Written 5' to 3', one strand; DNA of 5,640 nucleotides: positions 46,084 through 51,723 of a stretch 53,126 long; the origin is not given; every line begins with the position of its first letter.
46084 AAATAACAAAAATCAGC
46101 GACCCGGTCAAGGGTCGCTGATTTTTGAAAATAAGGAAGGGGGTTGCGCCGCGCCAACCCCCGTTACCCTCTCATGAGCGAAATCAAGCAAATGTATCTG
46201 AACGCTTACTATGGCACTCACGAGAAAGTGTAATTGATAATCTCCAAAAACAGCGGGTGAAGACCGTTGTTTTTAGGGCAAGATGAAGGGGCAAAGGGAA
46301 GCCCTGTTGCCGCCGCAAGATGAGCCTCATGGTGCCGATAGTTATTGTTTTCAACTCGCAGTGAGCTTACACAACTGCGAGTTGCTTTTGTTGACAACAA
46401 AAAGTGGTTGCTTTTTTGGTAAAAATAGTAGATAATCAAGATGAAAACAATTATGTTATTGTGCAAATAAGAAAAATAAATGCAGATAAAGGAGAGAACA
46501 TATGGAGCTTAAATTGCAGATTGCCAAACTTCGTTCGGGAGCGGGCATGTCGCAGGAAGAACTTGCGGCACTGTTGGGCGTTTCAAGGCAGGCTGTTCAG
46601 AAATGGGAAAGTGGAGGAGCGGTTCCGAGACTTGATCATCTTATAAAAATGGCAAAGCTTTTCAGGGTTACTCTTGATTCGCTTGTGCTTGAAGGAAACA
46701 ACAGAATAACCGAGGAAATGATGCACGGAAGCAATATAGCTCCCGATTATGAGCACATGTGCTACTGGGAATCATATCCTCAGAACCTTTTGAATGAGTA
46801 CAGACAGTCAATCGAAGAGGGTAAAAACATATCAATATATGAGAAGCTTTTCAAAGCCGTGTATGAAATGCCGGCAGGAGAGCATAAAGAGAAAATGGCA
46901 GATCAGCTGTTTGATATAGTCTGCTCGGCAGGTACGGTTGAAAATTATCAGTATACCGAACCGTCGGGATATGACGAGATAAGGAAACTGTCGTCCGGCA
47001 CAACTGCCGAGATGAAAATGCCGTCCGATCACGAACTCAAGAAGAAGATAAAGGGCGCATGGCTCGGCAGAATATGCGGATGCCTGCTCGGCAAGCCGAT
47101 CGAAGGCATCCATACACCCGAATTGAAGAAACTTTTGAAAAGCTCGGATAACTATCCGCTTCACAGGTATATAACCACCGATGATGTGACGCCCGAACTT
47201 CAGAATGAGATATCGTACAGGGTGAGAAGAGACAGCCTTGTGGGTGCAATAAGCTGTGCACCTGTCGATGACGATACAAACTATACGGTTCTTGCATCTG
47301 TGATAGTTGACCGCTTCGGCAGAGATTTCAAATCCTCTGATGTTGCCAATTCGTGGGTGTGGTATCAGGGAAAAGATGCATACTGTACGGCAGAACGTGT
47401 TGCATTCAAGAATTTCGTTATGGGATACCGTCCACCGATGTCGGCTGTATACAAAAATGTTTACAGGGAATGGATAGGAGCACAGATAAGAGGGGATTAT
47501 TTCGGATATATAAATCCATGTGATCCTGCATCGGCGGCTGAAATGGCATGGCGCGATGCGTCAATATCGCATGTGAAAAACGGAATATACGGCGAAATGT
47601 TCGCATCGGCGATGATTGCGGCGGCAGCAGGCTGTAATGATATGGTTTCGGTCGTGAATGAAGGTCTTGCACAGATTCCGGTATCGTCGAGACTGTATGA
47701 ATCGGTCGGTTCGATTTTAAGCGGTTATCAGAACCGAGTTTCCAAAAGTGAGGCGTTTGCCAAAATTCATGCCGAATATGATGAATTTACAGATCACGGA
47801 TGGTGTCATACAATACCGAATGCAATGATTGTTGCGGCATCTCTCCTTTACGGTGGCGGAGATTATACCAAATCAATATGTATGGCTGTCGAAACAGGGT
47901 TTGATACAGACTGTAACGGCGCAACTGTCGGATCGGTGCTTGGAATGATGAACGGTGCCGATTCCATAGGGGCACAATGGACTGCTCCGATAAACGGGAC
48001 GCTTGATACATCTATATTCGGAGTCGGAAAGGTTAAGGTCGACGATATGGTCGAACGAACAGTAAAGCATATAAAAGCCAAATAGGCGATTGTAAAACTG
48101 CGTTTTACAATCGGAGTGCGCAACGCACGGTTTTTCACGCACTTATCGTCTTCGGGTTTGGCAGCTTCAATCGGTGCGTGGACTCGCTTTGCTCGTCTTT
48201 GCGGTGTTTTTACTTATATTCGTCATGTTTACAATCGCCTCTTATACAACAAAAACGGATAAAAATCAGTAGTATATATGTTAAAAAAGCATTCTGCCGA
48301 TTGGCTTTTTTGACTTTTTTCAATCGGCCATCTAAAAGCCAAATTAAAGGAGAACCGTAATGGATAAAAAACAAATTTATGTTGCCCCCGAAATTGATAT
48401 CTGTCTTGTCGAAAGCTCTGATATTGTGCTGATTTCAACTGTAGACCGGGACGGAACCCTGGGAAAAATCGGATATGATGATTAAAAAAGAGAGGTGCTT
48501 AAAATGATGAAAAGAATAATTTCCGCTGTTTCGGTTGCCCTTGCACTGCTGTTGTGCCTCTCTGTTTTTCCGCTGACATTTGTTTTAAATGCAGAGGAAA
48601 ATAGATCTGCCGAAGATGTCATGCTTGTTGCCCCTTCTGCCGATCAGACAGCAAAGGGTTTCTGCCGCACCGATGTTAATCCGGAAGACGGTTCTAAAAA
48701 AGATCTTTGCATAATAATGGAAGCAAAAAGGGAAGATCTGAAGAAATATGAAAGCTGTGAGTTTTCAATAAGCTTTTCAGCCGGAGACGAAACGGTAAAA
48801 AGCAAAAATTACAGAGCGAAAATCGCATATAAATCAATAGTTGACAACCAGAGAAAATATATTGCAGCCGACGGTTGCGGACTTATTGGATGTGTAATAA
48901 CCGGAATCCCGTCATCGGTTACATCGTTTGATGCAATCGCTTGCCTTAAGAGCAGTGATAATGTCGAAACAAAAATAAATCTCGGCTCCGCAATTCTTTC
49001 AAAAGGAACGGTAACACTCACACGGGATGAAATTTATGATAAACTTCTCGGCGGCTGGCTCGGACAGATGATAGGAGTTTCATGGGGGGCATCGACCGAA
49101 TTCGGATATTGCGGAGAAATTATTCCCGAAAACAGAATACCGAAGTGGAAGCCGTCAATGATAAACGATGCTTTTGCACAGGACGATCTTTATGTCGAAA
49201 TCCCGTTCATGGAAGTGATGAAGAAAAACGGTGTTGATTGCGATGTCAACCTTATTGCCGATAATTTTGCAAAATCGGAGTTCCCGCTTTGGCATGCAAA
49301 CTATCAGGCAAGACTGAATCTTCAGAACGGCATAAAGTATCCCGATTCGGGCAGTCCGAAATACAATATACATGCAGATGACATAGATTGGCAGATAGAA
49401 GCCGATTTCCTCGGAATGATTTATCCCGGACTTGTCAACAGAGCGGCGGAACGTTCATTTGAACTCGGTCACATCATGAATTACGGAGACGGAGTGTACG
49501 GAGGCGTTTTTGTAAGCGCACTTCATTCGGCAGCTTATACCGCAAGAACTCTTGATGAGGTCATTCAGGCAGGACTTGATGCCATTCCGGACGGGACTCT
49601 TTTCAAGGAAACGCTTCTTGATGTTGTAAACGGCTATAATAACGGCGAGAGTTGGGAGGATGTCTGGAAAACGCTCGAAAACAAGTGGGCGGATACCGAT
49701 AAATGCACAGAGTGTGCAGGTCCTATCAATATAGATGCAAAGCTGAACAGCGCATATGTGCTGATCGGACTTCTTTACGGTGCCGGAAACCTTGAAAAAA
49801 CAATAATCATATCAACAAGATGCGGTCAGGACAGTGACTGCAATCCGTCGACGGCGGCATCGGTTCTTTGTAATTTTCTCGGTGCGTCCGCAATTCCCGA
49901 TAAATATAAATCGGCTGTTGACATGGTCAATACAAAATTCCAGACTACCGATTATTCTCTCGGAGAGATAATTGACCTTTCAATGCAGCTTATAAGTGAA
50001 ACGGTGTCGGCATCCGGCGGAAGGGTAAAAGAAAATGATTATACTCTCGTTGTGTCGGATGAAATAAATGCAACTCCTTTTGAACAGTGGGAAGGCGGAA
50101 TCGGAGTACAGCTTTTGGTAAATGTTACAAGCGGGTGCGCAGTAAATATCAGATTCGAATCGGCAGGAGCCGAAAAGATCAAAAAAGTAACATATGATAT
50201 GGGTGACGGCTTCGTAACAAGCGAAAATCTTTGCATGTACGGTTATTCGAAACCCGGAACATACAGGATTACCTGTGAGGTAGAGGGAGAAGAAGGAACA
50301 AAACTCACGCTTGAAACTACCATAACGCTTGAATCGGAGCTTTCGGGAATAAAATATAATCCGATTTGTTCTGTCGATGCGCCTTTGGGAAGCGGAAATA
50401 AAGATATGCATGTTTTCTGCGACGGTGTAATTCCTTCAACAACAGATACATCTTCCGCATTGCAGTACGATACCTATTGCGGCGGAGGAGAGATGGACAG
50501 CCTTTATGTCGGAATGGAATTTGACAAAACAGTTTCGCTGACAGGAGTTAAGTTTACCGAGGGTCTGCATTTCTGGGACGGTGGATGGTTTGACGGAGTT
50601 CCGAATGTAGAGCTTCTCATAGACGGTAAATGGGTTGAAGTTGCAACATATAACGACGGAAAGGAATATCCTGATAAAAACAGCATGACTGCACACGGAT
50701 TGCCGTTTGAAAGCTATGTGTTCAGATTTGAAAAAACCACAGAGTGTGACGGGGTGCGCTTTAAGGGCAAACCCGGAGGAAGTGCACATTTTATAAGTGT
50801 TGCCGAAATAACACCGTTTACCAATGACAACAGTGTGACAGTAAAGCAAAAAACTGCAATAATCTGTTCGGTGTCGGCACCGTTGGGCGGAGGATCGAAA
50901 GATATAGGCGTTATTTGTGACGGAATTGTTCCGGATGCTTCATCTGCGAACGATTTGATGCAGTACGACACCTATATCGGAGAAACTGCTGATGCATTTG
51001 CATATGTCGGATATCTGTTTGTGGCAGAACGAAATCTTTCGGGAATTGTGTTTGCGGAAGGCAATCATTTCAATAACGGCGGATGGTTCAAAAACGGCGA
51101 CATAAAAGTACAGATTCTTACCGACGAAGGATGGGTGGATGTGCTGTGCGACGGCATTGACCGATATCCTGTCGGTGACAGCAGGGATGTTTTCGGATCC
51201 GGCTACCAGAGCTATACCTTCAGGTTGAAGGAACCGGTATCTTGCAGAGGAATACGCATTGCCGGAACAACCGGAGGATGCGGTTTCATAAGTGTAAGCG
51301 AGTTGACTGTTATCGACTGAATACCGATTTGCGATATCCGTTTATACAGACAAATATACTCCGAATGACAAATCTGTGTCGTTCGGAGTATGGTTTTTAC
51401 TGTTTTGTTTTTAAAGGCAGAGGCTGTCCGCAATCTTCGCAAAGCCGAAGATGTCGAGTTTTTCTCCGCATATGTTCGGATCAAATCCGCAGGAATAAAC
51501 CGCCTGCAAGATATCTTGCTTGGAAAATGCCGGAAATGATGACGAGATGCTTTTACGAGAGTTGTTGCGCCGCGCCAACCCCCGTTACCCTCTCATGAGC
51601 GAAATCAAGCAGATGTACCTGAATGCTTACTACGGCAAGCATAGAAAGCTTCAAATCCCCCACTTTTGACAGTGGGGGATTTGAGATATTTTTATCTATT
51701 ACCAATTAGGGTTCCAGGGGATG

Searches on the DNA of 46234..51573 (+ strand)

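Call 44: search_dna_similar(query=window:46234-51573:+, collection=plasmids, mode=distant, max_rows=10)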
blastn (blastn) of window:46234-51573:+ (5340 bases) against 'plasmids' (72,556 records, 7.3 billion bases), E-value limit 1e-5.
No match.

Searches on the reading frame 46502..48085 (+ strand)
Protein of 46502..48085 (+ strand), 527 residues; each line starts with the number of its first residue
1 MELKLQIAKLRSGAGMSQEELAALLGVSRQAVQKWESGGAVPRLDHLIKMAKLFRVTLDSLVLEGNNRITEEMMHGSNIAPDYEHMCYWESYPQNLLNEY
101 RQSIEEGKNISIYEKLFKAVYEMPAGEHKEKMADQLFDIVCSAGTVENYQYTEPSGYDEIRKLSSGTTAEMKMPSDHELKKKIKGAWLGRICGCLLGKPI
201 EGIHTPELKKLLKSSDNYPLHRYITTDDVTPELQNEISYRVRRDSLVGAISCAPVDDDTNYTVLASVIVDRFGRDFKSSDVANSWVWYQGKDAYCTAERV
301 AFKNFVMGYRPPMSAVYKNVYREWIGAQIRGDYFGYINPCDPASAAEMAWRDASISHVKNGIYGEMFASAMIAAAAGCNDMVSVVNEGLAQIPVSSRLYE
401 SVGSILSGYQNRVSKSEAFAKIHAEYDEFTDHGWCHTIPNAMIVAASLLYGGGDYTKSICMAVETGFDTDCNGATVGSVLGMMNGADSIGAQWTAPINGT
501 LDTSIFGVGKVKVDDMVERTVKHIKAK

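Call 6: search_protein_families(library=pfam, proteins=[window:46502-48085:+])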
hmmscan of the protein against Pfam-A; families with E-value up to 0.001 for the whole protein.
window:46502-48085:+ (527 aa): 9 families
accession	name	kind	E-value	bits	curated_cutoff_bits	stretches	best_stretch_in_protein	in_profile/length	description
PF03747.19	ADP_ribosyl_GH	-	6.2e-44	151.2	26.2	1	185-489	1-284/287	ADP-ribosylglycohydrolase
PF01381.28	HTH_3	-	1.1e-15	57.9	23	1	7-60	1-54/55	Helix-turn-helix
PF13560.12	HTH_31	-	1.4e-09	38.5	27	1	6-59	5-59/64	Helix-turn-helix domain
PF13384.12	HTH_23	-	2.9e-05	24.2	24.6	1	3-35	6-37/50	Homeodomain-like domain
PF13518.12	HTH_28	-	0.00025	21.5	25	1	4-37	2-34/52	Helix-turn-helix domain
PF12844.13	HTH_19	-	0.00027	21.2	30.2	1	7-61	4-58/64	Helix-turn-helix domain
PF07022.19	Phage_CI_repr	-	0.00032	21.4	22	1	14-63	10-59/65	Bacteriophage CI repressor helix-turn-helix domain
PF13443.12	HTH_26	-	0.00049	20.7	22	0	9-59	4-55/63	Cro/C1-type HTH DNA-binding domain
PF14549.12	P22_Cro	-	0.00095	19.3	30.2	0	17-45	11-37/60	DNA-binding transcriptional regulator Cro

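Call 43: search_dna_similar(query=window:46502-48082:+, collection=phages, mode=protein, max_rows=10)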
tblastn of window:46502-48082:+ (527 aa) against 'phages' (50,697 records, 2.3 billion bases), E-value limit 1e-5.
Records with a match: 17; places in all: 17; records where one place covers at least 80% of the query: 0.
Best place of each record, by identity: <60% 17.
By first word of the organism name: Bacteriophage 9; Staphylococcus 5; Marinitoga 2; Phage 1.
By host as written in the record: - 10; Staphylococcus aureus 4; Staphylococcus aureus NAS_AN_102 1; Marinitoga camini 1155 1; Marinitoga camini 1197 1.
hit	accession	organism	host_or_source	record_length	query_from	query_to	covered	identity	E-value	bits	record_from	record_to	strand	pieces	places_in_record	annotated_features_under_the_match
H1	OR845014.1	Staphylococcus phage SA 1306 Kay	Staphylococcus aureus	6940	1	93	18%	40.6%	8e-9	64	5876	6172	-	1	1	record has no annotation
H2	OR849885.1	Staphylococcus phage SA 1298 Kay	Staphylococcus aureus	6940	1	93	18%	40.6%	8e-9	64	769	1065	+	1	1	record has no annotation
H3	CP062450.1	Staphylococcus phage ECel-2020c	Staphylococcus aureus NAS_AN_102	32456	1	93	18%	40.0%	3e-9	66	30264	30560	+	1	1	record has no annotation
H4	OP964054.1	Phage CRBO14221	wine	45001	6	90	16%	41.3%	8e-11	71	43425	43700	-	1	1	record has no annotation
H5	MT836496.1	Bacteriophage sp.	human fecal samples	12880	1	62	12%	54.8%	1e-8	64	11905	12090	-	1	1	record has no annotation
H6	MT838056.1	Bacteriophage sp.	human fecal samples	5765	1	72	14%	43.8%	7e-7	58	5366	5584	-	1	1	record has no annotation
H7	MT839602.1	Bacteriophage sp.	human fecal samples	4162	1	62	12%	50.0%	2e-7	60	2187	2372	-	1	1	record has no annotation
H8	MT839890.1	Bacteriophage sp.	human fecal samples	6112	1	71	13%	42.3%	4e-6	56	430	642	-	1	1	record has no annotation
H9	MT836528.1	Bacteriophage sp.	human fecal samples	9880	1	65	12%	46.2%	1e-7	61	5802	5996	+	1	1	record has no annotation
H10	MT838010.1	Bacteriophage sp.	human fecal samples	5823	1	62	12%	46.9%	2e-6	57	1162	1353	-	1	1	record has no annotation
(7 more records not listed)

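Call 45: find_homologous_proteins(query=window:46502-48082:+, max_evalue=1e-20)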
Query window:46502-48082:+ (527 aa): 8000 proteins with E <= 1e-20 among 8000 candidates; the best 120 are listed.
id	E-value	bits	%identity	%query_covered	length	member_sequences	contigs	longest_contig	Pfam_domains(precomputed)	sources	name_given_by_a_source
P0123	0.0e+0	1219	100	100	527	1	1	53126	PF03747.20,PF01381.29,PF13560.13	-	-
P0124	0.0e+0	1076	87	100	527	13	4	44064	PF03747.20,PF13384.13,PF01381.29,PF13560.13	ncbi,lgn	-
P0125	1.5e-255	867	70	99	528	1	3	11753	PF03747.20,PF01381.29,PF13560.13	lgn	-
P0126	7.4e-255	865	70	99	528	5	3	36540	PF12844.14,PF03747.20,PF01381.29,PF13560.13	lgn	-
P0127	5.5e-254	862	70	99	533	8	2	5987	PF12844.14,PF03747.20,PF01381.29,PF13560.13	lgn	-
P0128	1.4e-208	712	59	99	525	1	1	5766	PF12844.14,PF03747.20,PF01381.29,PF13443.13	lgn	-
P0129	9.2e-207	706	59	100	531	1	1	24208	PF12844.14,PF03747.20,PF01381.29,PF13560.13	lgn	-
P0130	7.4e-206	703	59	99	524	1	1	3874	PF12844.14,PF03747.20,PF01381.29,PF13443.13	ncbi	-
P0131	3.5e-204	698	60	100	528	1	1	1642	PF12844.14,PF03747.20,PF01381.29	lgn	-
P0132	4.2e-204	697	59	98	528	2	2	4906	PF12844.14,PF03747.20,PF01381.29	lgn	-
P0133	5.9e-203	694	59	99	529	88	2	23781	PF12844.14,PF03747.20,PF01381.29,PF13560.13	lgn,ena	-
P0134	1.1e-202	693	58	100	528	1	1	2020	PF03747.20,PF01381.29,PF13560.13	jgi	jgi:transcriptional regulator with XRE-family HTH domain/ADP-ribosylglycohydrolase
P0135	1.3e-202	692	59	100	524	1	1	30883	PF12844.14,PF03747.20,PF01381.29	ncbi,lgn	-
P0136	5.9e-202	690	58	100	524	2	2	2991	PF03747.20,PF01381.29,PF13560.13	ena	-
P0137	8.1e-202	690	58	99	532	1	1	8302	PF12844.14,PF03747.20,PF01381.29,PF13560.13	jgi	jgi:transcriptional regulator with XRE-family HTH domain/ADP-ribosylglycohydrolase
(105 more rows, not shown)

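Call 46: find_encoding_contigs(protein=P0124, flank=10000, max_places=6)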
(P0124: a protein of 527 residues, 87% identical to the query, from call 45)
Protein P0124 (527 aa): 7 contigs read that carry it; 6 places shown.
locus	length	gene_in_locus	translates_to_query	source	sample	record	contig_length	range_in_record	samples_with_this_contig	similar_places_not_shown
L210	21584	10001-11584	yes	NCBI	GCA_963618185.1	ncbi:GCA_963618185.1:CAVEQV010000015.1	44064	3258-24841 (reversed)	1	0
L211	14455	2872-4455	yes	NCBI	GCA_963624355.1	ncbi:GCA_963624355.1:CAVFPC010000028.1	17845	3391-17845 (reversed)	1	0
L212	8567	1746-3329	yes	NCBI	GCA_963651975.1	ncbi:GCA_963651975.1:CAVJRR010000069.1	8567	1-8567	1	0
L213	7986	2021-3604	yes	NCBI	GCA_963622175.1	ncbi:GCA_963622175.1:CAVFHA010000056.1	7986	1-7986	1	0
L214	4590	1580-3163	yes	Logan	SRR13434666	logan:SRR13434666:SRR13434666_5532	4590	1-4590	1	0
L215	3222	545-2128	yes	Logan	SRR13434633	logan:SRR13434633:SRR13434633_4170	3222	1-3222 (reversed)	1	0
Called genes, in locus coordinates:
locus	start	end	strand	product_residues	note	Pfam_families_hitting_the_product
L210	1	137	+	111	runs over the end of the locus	-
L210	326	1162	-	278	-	PF01869:BcrAD_BadFG, PF03630:Fumble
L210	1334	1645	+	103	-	PF06949:DUF1292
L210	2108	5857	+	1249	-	PF13385:Laminin_G_3, PF07944:Beta-AFase-like_GH127_cat, PF20736:Glyco_hydro127M, PF20737:Glyco_hydro127C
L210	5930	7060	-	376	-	PF01408:GFO_IDH_MocA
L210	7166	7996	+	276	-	PF02311:AraC_binding (weak), PF12833:HTH_18, PF00165:HTH_AraC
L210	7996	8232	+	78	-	-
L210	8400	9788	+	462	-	PF06452:CBM9_1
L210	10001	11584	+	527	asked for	PF01381:HTH_3, PF13384:HTH_23 (faint), PF13560:HTH_31 (weak), PF03747:ADP_ribosyl_GH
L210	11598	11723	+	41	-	-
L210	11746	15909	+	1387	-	PF03747:ADP_ribosyl_GH, PF18911:PKD_4 (faint), PF13385:Laminin_G_3, PF00756:Esterase, PF02230:Abhydrolase_2, PF00326:Peptidase_S9 (faint), PF01738:DLH (weak)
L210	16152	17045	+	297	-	PF18082:NAT_N, PF18164:GNAT_C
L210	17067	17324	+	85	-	-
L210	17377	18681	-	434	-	PF01029:NusB, PF22458:RsmF-B_ferredox, PF01189:Methyltr_RsmB-F, PF01728:FtsJ (weak), PF13847:Methyltransf_31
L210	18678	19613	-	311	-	PF00551:Formyl_trans_N, PF02911:Formyl_trans_C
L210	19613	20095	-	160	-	PF01327:Pep_deformylase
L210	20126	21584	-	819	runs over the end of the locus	PF17764:PriA_3primeBD, PF00270:DEAD, PF04851:ResIII, PF18319:Zn_ribbon_PriA (weak), PF00271:Helicase_C, PF18074:PriA_C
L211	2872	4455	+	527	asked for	PF01381:HTH_3, PF13384:HTH_23 (faint), PF13560:HTH_31 (weak), PF03747:ADP_ribosyl_GH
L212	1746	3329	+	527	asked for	PF01381:HTH_3, PF13384:HTH_23 (faint), PF13560:HTH_31 (weak), PF03747:ADP_ribosyl_GH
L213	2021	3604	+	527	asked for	PF01381:HTH_3, PF13384:HTH_23 (faint), PF13560:HTH_31 (weak), PF03747:ADP_ribosyl_GH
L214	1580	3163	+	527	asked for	PF01381:HTH_3, PF13384:HTH_23 (faint), PF13560:HTH_31 (weak), PF03747:ADP_ribosyl_GH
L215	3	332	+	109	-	?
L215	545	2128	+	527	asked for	PF01381:HTH_3, PF13384:HTH_23 (faint), PF13560:HTH_31 (weak), PF03747:ADP_ribosyl_GH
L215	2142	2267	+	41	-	-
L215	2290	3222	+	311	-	?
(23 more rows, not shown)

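Call 86: search_protein_families(library=padloc, proteins=[window:46502-48085:+], max_evalue=0.001)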
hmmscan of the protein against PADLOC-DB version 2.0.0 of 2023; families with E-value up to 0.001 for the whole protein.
window:46502-48085:+ (527 aa): 14 families
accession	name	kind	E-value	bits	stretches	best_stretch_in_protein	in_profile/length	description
PDLC02926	HTH_VI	-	3.6e-09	34.8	1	6-67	5-66/92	-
PDLC03945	RmrA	-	4.6e-08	30.6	1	7-66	7-66/394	-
PDLC03951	RmrA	-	2.6e-07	28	1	7-68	13-74/400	-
PDLC04142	capH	-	2.3e-06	26.6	1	6-62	10-66/103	capH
PDLC03947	RmrA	-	2.9e-06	24.4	1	9-59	18-68/383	-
PDLC03952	RmrA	-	3.5e-06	24.1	1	8-55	28-75/395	-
PDLC04775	PDC-M69A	-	1.2e-05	23.8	1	12-74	17-79/113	-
PDLC03943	RmrA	-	1.4e-05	22.3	1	10-75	10-75/370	-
PDLC03954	RmrA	-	2.1e-05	21.7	1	8-64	16-72/380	-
PDLC03949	RmrA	-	8.6e-05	19.6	1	4-72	6-72/363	-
PDLC03944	RmrA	-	0.00016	18.9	1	11-54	15-58/384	-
PDLC03956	RmrA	-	0.00023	18.3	1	16-59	23-66/399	-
PDLC04133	mad1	-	0.00061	18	0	14-42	4-32/60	mads_1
PDLC03665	Control_protein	-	0.0009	17.5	0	6-62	12-69/77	control protein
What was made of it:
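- Tried and rejected: PADLOC: only the HTH domain of the island regulator hits (call 86).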

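Call 87: search_protein_families(library=ncbifam, proteins=[window:46502-48085:+], max_evalue=0.00001)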
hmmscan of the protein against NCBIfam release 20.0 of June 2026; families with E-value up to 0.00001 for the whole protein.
window:46502-48085:+ (527 aa): 6 families
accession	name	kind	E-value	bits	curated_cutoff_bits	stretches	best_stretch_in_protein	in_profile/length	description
NF041951.1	phage_RstR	subfamily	4e-16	59.2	80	1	1-71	1-71/108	RstR family transcriptional repressor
NF052239.1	antitox_spr1629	equivalog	3e-08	33.2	335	1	7-80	7-79/377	spr1629 family repressor/antitoxin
TIGR03070.1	couple_hipB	subfamily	1.5e-07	31.2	71.65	1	6-54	6-54/58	type II toxin-antitoxin system Y4mF family antitoxin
TIGR03830.1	CxxCG_CxxCG_HTH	subfamily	6.1e-07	29.3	61.8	1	6-54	69-113/127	type II TA system antitoxin MqsA family protein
NF003162.0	PRK04140.1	equivalog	1.1e-06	27.9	263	1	7-58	131-182/317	transcriptional regulator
NF046037.1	carphisopro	domain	7.6e-06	26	38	0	14-48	8-43/54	carph-isopro domain-containing protein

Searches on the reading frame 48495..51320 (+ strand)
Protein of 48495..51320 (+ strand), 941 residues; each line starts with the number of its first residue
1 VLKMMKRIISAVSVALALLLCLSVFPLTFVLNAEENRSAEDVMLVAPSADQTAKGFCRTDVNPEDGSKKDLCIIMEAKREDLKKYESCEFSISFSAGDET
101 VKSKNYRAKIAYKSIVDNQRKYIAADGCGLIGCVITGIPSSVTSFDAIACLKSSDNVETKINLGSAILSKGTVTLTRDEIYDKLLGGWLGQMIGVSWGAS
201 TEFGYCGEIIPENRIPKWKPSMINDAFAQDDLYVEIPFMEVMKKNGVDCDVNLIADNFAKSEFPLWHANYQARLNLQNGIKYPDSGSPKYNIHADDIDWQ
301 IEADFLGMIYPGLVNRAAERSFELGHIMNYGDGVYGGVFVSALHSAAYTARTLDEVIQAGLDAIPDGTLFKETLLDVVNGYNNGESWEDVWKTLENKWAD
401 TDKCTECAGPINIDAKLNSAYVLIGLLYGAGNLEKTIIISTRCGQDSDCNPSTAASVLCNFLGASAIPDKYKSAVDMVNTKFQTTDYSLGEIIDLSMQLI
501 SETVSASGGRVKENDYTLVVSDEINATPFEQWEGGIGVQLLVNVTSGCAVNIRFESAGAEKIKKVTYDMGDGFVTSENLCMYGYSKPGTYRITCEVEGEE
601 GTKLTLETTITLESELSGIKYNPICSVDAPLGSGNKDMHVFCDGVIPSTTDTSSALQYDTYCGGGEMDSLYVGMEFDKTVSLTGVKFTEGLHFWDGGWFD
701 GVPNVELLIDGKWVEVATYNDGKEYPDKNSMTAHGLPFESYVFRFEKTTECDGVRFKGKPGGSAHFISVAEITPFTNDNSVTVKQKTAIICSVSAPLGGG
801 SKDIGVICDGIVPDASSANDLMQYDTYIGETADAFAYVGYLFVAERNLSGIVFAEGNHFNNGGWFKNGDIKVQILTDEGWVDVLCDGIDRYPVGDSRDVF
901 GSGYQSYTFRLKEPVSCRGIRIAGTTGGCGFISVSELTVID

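Call 6: search_protein_families(library=pfam, proteins=[window:48495-51320:+])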
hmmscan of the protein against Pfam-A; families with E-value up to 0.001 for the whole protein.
window:48495-51320:+ (941 aa): 2 families
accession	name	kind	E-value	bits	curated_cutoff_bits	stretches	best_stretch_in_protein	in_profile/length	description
PF03747.19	ADP_ribosyl_GH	-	2.1e-28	100.2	26.2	1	186-469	1-286/287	ADP-ribosylglycohydrolase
PF18911.6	PKD_4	-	1.3e-05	25.6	27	1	544-609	14-82/85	PKD domain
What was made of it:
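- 46292..51564 (+): The 5.3-kb insert. It holds an XRE-HTH + ADP-ribosylglycohydrolase gene (46502-48085) and an ADP-ribosylglycohydrolase + PKD gene (48495-51320). The second gene is truncated compared with its homologues. Pfam (call 6).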

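Call 86: search_protein_families(library=padloc, proteins=[window:48495-51320:+], max_evalue=0.001)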
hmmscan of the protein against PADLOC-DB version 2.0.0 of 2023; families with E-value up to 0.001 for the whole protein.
window:48495-51320:+ (941 aa): 0 families

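Call 87: search_protein_families(library=ncbifam, proteins=[window:48495-51320:+], max_evalue=0.00001)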
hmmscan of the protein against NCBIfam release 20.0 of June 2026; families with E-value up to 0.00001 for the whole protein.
window:48495-51320:+ (941 aa): 0 families
